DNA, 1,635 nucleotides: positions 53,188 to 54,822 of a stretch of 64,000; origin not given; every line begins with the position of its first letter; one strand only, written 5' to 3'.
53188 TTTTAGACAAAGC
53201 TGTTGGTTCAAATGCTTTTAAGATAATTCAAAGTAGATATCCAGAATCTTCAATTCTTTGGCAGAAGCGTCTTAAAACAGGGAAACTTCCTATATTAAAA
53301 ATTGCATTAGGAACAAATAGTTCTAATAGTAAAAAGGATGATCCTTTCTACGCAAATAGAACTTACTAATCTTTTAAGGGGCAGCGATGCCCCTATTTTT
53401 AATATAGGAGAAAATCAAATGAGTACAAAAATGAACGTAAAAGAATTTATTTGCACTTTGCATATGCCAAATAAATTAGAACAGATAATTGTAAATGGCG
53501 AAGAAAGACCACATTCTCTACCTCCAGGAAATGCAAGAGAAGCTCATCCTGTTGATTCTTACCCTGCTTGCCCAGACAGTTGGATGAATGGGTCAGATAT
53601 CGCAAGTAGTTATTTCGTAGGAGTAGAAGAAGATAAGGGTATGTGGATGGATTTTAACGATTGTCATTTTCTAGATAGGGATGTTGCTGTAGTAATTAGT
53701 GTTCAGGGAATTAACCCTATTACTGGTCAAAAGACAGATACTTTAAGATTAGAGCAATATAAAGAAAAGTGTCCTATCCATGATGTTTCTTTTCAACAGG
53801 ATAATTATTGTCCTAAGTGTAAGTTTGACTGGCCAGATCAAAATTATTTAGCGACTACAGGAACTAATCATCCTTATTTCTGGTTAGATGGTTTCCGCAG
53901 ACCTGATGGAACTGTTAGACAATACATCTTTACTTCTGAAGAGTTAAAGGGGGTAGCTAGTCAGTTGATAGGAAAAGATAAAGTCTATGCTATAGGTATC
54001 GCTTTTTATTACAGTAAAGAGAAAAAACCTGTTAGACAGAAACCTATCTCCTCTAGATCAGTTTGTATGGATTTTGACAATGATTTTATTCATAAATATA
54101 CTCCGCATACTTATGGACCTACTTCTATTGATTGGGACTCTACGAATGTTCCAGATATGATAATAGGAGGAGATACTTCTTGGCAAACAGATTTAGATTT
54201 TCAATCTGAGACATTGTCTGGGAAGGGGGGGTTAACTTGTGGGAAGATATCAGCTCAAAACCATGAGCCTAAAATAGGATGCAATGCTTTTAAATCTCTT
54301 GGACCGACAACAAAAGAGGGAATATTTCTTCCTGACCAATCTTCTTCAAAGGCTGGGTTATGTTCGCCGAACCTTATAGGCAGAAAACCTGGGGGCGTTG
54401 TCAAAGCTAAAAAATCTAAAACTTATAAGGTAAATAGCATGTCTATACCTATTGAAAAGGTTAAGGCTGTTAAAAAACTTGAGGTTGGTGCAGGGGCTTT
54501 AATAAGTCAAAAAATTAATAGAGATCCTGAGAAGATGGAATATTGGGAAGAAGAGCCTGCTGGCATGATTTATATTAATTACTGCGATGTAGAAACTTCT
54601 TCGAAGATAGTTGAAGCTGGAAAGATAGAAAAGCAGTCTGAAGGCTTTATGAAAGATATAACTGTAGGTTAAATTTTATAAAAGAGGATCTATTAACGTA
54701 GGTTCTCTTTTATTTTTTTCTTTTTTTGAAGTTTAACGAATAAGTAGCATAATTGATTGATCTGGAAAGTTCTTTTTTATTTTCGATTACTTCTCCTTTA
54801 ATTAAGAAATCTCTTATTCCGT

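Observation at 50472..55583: Complete phage-borne two-component phosphorelay (PAS kinase + two REC-only regulators) bracketing a regulated operon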

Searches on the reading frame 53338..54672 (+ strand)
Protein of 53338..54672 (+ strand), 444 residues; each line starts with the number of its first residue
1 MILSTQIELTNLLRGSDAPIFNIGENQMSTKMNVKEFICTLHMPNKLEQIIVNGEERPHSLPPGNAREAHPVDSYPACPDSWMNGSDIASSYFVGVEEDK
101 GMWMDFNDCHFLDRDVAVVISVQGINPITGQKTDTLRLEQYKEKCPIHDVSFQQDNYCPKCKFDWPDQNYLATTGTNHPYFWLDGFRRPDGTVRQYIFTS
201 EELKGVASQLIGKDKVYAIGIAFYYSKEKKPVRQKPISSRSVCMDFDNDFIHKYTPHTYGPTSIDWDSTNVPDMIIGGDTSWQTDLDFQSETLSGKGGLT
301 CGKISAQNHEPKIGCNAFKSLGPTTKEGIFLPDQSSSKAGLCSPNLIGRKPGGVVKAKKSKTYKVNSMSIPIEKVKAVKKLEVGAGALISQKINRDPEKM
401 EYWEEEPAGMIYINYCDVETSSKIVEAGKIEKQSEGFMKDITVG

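Call 3: search_protein_families(library=pfam, proteins=[window:53338-54672:+], max_evalue=0.01)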
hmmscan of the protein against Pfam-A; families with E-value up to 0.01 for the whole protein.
window:53338-54672:+ (444 aa): 0 families

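Call 4: search_protein_families(library=phrogs, proteins=[window:53338-54672:+], max_evalue=0.01)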
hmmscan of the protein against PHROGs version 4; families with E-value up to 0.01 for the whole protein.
window:53338-54672:+ (444 aa): 0 families

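Call 13: search_protein_families(library=pfam, proteins=[window:53338-54672:+], max_evalue=5)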
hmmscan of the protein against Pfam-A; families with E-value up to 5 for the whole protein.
window:53338-54672:+ (444 aa): 0 families

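Call 14: search_protein_families(library=ncbifam, proteins=[window:53338-54672:+], max_evalue=0.1)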
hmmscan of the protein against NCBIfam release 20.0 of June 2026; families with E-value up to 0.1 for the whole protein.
window:53338-54672:+ (444 aa): 0 families

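Call 16: find_related_loci(query=window:53338-54672:+, collection=viral_contigs, flank=6000)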
Query window:53338-54672:+ (444 aa) in viral_contigs; peptide patterns used: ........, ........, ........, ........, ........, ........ (x = any residue, [..] = any of these).
3 stretches matched a pattern, but none encodes a relative of the query by tblastn (E <= 1e-3).

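Call 23: find_homologous_proteins(query=window:53419-54672:+)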
Query window:53419-54672:+ (417 aa): 479 proteins with E <= 0.001 among 3601 candidates; the best 120 are listed. Only proteins of 229 to 730 residues were searched: fused or split forms outside these lengths cannot appear, so this answer is no evidence that the protein stands alone or is whole; find_related_loci, which searches DNA, has no such limit.
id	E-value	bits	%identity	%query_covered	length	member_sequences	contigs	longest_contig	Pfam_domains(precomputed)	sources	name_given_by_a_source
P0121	2.0e-291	984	100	100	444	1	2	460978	-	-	-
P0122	5.9e-142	492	57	100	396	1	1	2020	-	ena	-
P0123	1.1e-141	491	55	100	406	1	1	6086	-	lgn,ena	-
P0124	1.2e-141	491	55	100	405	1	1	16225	-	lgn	-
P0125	5.0e-140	485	58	100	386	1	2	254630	-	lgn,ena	-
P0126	1.9e-139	483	55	100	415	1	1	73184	-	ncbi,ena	-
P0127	1.3e-136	474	55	100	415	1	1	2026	-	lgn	-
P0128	2.3e-135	470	53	99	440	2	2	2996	-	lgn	-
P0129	3.3e-135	469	54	99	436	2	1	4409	-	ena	-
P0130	1.8e-134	467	55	100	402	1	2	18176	-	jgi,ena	-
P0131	1.5e-132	461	55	96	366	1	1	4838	-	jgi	jgi:hypothetical protein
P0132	1.5e-132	461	56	96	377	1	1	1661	-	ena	-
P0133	8.8e-132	458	51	99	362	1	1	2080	-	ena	-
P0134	5.6e-115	403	46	100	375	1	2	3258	-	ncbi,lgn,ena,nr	ncbi:MAG: hypothetical protein J7L15_04810 [Clostridiales bacterium]|nr:hypothetical protein [Clostr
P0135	1.5e-113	398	82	49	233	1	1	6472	-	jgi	-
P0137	1.3e-112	395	65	50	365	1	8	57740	-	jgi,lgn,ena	-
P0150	2.3e-106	374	46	100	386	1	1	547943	-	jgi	-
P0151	6.3e-106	373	45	100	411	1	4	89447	-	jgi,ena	jgi:hypothetical protein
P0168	6.7e-103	363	43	100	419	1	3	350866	-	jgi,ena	jgi:hypothetical protein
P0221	2.6e-94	335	44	99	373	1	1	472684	-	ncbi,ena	-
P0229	3.8e-92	328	54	50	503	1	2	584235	-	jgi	jgi:hypothetical protein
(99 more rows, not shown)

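Call 25: find_encoding_contigs(protein=P0151, flank=7000, max_places=2)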
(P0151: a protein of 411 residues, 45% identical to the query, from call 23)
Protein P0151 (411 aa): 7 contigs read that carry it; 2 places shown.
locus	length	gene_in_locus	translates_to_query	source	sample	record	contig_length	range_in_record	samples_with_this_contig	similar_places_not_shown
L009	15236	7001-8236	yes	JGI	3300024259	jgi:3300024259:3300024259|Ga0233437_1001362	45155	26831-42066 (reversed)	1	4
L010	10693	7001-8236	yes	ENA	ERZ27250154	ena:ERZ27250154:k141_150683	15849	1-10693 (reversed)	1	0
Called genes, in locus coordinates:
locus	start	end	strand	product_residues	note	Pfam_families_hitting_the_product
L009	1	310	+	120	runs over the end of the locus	-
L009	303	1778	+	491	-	PF00989:PAS (weak), PF13188:PAS_8 (faint), PF13426:PAS_9, PF08447:PAS_3 (faint), PF13426:PAS_9, PF00512:HisKA, PF02518:HATPase_c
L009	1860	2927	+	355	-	PF00535:Glycos_transf_2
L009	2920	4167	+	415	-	-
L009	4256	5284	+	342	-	-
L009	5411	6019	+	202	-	PF00092:VWA (weak)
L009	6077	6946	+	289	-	-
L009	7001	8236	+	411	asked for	-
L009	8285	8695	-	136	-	PF00072:Response_reg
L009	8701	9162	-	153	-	PF00072:Response_reg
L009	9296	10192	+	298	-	PF02511:Thy1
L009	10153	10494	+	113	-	-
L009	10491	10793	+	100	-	-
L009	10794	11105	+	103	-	-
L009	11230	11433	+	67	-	-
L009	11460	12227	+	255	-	PF01170:UPF0020 (faint), PF01555:N6_N4_Mtase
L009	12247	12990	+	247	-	PF20472:PDDEXK_11 (weak)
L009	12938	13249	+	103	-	-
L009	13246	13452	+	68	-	-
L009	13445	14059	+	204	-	PF06941:NT5C (weak)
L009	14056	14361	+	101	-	-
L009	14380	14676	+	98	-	-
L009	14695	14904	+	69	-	-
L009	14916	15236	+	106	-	PF00085:Thioredoxin, PF13899:Thioredoxin_7 (weak), PF13098:Thioredoxin_2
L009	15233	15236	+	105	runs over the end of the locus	-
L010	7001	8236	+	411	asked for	-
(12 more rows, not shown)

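Call 26: find_encoding_contigs(protein=P0150, flank=7000, max_places=2)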
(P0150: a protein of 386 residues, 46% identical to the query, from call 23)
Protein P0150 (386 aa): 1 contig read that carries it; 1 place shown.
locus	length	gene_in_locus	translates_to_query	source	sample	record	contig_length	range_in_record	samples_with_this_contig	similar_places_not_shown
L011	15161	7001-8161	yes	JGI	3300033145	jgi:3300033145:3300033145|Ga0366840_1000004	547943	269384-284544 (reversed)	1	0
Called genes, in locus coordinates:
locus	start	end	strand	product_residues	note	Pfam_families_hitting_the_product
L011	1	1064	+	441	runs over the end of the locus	-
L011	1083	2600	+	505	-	-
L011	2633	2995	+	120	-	-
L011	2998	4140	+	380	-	PF00989:PAS, PF08448:PAS_4, PF13426:PAS_9, PF08447:PAS_3 (weak), PF00512:HisKA, PF02518:HATPase_c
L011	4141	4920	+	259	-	-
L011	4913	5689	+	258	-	-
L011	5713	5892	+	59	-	-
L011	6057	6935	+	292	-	-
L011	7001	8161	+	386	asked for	-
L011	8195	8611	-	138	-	PF00072:Response_reg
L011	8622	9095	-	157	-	PF00072:Response_reg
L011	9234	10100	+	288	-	PF02511:Thy1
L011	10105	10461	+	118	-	-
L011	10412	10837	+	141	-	-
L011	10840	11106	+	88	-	-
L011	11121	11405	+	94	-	-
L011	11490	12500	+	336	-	PF24308:DUF7487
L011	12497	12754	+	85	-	-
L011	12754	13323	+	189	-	PF05063:MT-A70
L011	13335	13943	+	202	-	PF06941:NT5C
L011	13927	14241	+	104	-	-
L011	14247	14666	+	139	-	-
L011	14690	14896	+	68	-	-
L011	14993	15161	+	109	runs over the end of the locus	-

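Call 27: find_encoding_contigs(protein=P0168, flank=7000, max_places=2)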
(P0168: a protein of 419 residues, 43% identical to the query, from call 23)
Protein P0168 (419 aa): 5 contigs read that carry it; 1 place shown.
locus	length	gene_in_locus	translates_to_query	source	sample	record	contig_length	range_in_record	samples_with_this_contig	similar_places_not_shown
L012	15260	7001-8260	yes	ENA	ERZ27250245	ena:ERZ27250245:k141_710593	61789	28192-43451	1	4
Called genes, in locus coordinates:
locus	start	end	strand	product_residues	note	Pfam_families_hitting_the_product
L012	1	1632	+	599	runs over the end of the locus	-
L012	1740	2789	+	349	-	-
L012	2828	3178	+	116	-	-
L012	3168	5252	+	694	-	PF17200:sCache_2 (weak), PF00989:PAS (faint), PF13188:PAS_8 (weak), PF08448:PAS_4, PF13426:PAS_9 (faint), PF00512:HisKA, PF02518:HATPase_c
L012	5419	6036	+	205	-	PF00092:VWA, PF13519:VWA_2 (weak)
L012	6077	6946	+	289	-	-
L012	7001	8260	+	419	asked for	-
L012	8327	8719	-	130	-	PF00072:Response_reg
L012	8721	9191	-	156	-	PF00072:Response_reg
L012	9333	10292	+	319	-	PF00303:Thymidylat_synt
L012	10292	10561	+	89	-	-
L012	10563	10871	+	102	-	-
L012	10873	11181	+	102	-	-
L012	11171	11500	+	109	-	-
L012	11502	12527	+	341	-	PF09414:RNA_ligase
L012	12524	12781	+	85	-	-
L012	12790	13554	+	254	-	PF08241:Methyltransf_11 (faint), PF09445:Methyltransf_15 (faint), PF13649:Methyltransf_25 (faint), PF01555:N6_N4_Mtase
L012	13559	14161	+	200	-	PF06941:NT5C (weak)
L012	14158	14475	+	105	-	-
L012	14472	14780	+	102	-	-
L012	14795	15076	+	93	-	-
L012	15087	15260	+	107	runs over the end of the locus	-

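Call 43: predict_structure(alignment_id=A2)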
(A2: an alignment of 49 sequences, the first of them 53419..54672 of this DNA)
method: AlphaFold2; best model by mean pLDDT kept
length: 417 residues; sequences in the alignment: 49
mean_pLDDT: 76.1   pTM: 0.69
mean pLDDT of the five models: 76.1, 75.5, 75.3, 74.9, 74.8
residues with pLDDT >= 90: 218; 70-90: 48; 50-70: 37; < 50: 114
segments of 3 or more residues with pLDDT < 50: 230-253, 255-316, 318-323, 325-333
pLDDT, mean of each block of 10 residues (from residue 1): 93 97 97 93 95 89 96 97 98 96 93 94 93 93 96 94 92 78 76 97 84 53 47 40 42 43 42 37 39 36 36 43 49 49 79 91 95 98 97 96 76 65
secondary structure, 60 per line:
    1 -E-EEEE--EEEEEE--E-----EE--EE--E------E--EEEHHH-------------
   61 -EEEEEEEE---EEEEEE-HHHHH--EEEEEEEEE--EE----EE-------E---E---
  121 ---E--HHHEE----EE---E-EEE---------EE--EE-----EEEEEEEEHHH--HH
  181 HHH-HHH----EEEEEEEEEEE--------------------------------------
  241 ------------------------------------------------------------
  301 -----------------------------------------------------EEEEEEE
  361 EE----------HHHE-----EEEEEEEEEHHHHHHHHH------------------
elements in order: E4-7 E10-15 E42-44 E62-69 E73-78 H80-84 E87-95 E143-145 E166-173 H179-183 E192-202 E354-362 E382-390 H391-399

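Call 47: fold_search(model_id=the predicted structure, library=pdb)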
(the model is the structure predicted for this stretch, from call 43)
No match with E <= 0.001 here; weaker rows may still be real.
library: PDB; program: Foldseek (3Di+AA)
matches with E <= 10: 500; with E <= 0.001: 0
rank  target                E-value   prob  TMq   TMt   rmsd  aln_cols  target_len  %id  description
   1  9jgh_G                1.1e-01  0.02  0.06  0.09  24.3       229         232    8  cryo-EM structure of the TTP polymer at the tube's end (released 2025-07-16)
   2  3vd0_A                1.2e-01  0.06  0.10  0.16  15.0       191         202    8  structure of p73 DNA binding domain tetramer modulates p73 transactivation (released 2012-04-18)
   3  4ibz_C                2.5e-01  0.06  0.11  0.19  14.3       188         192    7  Human p53 core domain with hot spot mutation R273C and second-site suppressor mutation T284R (released 2013-08-14)
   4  4a63_A                2.8e-01  0.04  0.10  0.16  15.1       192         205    7  Crystal structure of the p73-ASPP2 complex at 2.6A resolution (released 2011-12-21)
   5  2dur_B                3.3e-01  0.02  0.09  0.13  17.5       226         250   13  Crystal structure of VIP36 exoplasmic/lumenal domain, Ca2+/Man2-bound form (released 2007-07-24)
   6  8qwk                  3.3e-01  0.04  0.11  0.17  14.1       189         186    6  Structure of p53 cancer mutant Y126C (released 2024-06-19)
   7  2bim_A                3.5e-01  0.04  0.11  0.18  14.0       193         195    7  human p53 core domain mutant M133L-V203A-N239Y-N268D-R273H (released 2005-01-26)
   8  7z71_A                3.5e-01  0.05  0.11  0.18  15.0       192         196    7  Crystal structure of p63 DBD in complex with darpin C14 (released 2022-07-06)
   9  8xkn_B                3.5e-01  0.01  0.06  0.09  24.7       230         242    9  Cryo-EM structure of tail tube protein (released 2024-05-01)
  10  7b49_A                3.7e-01  0.03  0.10  0.16  14.6       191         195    7  Structural basis of reactivation of oncogenic p53 mutants by a small molecule: methylene quinuclidinone (MQ). Human p5 (released 2021-12-08)
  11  7ezj_D                3.7e-01  0.03  0.10  0.16  15.2       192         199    8  Crystal structure of p73 DNA binding domain complex bound with 1 bp and 2 bp spacer DNA response elements. (released 2022-04-13)
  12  7pc6_C                3.7e-01  0.05  0.11  0.18  12.2       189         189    9  DNA-binding domain of a p53 homolog from the hydrothermal vent annelid Alvinella pompejana (released 2022-03-23)
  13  1uol_A                3.9e-01  0.04  0.10  0.17  14.4       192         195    7  Crystal structure of the human p53 core domain mutant M133L/V203A/N239Y/N268D at 1.9 A resolution. (released 2003-10-16)
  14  3q01_A                3.9e-01  0.04  0.11  0.16  15.2       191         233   10  An induced fit mechanism regulates p53 DNA binding kinetics to confer sequence specificity (released 2011-05-11)
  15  4ago_B                3.9e-01  0.05  0.12  0.19  14.6       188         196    8  Structure of the p53 core domain mutant Y220C bound to the stabilizing small molecule PhiKan5174 (released 2012-03-21)
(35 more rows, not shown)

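Call 59: fold_search(model_id=the predicted structure, library=viral)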
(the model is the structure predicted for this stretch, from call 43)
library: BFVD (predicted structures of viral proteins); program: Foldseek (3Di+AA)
matches with E <= 10: 500; with E <= 0.001: 12
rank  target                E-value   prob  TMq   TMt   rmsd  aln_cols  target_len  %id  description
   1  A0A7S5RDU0            3.8e-07  1.00  0.28  0.46  21.1       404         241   10  (no name in the UniProt tables at hand)
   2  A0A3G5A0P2            8.5e-07  1.00  0.27  0.20   6.7       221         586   18  Uncharacterized protein [Harvfovirus sp.]
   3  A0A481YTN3            4.5e-06  1.00  0.24  0.32  32.1       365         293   15  Uncharacterized protein [Marseillevirus LCMAC101]
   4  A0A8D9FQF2            1.4e-05  1.00  0.25  0.31  27.4       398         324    8  SHOCT domain-containing protein [uncultured marine phage]
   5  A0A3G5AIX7            9.6e-05  1.00  0.25  0.30  25.1       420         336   10  Uncharacterized protein [Sylvanvirus sp.]
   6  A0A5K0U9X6            1.0e-04  1.00  0.25  0.30  20.7       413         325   11  Uncharacterized protein [Yasminevirus sp. GU-2018]
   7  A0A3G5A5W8            1.2e-04  1.00  0.27  0.19   6.7       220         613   16  Uncharacterized protein [Harvfovirus sp.]
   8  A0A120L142            1.4e-04  1.00  0.27  0.48  27.0       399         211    8  P22.2 [Cnaphalocrocis medinalis granulovirus]
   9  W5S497                4.1e-04  0.99  0.15  0.26  16.1       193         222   10  Uncharacterized protein [Pithovirus sibericum]
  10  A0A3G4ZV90            4.6e-04  1.00  0.21  0.28  15.9       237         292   12  Uncharacterized protein [Edafosvirus sp.]
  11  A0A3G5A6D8            6.1e-04  1.00  0.24  0.23   6.6       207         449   11  Ubiquitin-like domain-containing protein [Hyperionvirus sp.]
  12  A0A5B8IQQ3            8.1e-04  0.99  0.22  0.34  29.4       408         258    9  Uncharacterized protein [Mimiviridae sp. ChoanoV1]
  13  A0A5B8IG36            1.4e-03  0.98  0.25  0.27  15.5       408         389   10  Uncharacterized protein [Mimiviridae sp. ChoanoV1]
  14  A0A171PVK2            1.8e-03  0.99  0.22  0.40  22.1       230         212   10  Uncharacterized protein [Heliothis virescens ascovirus 3f]
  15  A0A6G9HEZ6            1.9e-03  0.96  0.20  0.22  27.7       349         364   11  Uncharacterized protein [Panulirus argus virus 1]
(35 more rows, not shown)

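Call 60: find_encoding_contigs(protein=P0229, flank=7000, max_places=1)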
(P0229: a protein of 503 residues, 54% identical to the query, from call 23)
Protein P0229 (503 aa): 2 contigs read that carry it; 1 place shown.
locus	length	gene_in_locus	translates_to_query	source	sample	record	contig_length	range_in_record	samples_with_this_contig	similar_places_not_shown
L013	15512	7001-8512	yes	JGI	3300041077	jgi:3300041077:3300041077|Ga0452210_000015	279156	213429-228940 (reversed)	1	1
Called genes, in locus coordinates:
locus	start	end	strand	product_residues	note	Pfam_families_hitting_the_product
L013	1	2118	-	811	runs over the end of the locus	PF00317:Ribonuc_red_lgN (weak), PF02867:Ribonuc_red_lgC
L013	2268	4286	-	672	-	PF13304:AAA_21 (weak), PF02463:SMC_N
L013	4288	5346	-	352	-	PF00149:Metallophos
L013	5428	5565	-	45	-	-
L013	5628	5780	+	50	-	-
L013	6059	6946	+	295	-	-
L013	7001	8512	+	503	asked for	-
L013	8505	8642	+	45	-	-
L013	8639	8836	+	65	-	-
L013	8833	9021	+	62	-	-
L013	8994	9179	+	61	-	-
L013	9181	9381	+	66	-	-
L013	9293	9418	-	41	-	-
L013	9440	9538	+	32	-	-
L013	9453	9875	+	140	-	-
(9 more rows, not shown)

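Call 61: find_encoding_contigs(protein=P0221, flank=7000, max_places=1)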
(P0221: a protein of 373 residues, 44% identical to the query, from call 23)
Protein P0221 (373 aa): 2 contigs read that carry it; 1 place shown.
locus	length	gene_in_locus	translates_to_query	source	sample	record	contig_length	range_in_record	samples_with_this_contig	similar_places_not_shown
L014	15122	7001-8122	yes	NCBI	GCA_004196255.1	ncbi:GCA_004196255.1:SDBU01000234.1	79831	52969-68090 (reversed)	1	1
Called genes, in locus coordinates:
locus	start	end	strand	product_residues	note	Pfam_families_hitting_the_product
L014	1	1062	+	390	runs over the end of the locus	-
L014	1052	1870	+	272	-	PF00535:Glycos_transf_2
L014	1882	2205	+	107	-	-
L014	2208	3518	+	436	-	-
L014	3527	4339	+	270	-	-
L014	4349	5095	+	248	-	PF13529:Peptidase_C39_2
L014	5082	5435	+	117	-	-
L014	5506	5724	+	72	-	-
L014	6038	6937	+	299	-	-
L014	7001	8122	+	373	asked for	-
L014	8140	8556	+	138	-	-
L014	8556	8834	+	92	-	-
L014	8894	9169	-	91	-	-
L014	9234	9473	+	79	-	PF18905:DUF5661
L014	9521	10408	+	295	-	PF02463:SMC_N, PF13175:AAA_15, PF13476:AAA_23, PF13514:AAA_27 (weak), PF00005:ABC_tran (faint), PF13304:AAA_21 (faint)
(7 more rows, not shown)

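Call 62: find_encoding_contigs(protein=P0137, flank=7000, max_places=1)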
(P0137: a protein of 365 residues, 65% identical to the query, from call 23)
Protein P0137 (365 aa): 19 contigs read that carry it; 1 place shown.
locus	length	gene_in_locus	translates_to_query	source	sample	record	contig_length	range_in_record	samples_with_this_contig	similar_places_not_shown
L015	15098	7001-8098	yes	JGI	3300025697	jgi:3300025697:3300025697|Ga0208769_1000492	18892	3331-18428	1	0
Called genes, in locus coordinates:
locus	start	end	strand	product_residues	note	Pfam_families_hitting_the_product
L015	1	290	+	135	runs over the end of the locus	-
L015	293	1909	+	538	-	-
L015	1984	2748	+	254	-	PF02348:CTP_transf_3, PF12804:NTP_transf_3 (weak)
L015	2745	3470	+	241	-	PF13529:Peptidase_C39_2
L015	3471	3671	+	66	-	-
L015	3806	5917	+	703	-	PF00989:PAS, PF08448:PAS_4, PF13426:PAS_9, PF08447:PAS_3, PF00989:PAS, PF13426:PAS_9, PF00512:HisKA, PF02518:HATPase_c, +2 more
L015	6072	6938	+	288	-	-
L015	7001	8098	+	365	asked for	-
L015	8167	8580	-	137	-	PF00072:Response_reg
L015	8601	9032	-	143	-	PF00072:Response_reg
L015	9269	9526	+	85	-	-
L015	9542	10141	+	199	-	PF06941:NT5C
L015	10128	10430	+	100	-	-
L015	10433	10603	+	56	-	-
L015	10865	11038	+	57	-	-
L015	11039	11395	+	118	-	-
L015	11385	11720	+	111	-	PF00085:Thioredoxin, PF02114:Phosducin (weak), PF13098:Thioredoxin_2 (weak), PF13905:Thioredoxin_8 (faint)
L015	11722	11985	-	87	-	-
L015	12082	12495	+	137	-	PF00436:SSB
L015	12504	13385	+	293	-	PF02463:SMC_N, PF13175:AAA_15, PF13476:AAA_23 (weak), PF13304:AAA_21, PF13175:AAA_15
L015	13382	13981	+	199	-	PF25190:Tad5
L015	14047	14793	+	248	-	-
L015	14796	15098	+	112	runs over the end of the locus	-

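Call 78: search_dna_similar(query=window:53419-54672:+, collection=phages, mode=protein, max_rows=25)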
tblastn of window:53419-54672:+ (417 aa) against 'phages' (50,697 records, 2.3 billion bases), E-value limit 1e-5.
No match.

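Call 79: find_related_loci(query=A2, collection=viral_contigs, flank=9000)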
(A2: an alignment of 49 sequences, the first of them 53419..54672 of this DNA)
Query A2 (417 aa) in viral_contigs; peptide patterns used: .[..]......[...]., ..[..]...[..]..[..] (x = any residue, [..] = any of these).
72 stretches matched a pattern; 38 encode a relative of the query (tblastn E <= 1e-3); 38 distinct loci.
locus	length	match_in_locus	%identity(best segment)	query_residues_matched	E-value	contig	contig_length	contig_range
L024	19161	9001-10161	45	1-417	5e-108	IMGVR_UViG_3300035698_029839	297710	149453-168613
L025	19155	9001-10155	46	1-417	1e-107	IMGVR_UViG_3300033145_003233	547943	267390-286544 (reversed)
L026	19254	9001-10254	43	1-417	3e-104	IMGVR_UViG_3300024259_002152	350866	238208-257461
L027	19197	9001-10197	43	1-417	3e-103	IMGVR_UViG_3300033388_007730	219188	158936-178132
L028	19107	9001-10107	42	5-417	1e-100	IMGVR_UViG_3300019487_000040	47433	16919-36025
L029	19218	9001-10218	43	4-417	6e-98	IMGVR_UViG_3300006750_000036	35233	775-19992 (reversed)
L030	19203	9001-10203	38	5-417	1e-84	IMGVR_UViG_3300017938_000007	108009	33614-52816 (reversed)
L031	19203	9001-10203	38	5-417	1e-84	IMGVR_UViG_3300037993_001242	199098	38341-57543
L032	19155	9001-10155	38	1-417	4e-83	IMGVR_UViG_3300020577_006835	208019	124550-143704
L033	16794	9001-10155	38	1-417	4e-83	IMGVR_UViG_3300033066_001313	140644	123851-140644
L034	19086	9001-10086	36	5-417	3e-82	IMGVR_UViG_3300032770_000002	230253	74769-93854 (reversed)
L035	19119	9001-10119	39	1-417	2e-81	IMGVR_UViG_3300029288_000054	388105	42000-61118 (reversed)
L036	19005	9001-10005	59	2-417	1e-80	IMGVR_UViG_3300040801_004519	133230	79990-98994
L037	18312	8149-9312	40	5-417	3e-80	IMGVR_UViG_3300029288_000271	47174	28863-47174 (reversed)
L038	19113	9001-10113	38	1-417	4e-79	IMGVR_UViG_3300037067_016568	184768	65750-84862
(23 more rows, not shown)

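Call 81: search_solved_structures(query=A2, max_evalue=1, show_alignments=2)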
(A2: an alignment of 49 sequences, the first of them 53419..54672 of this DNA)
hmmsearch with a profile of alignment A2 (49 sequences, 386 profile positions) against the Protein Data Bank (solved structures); distinct sequences matched with E-value up to 1: 0.
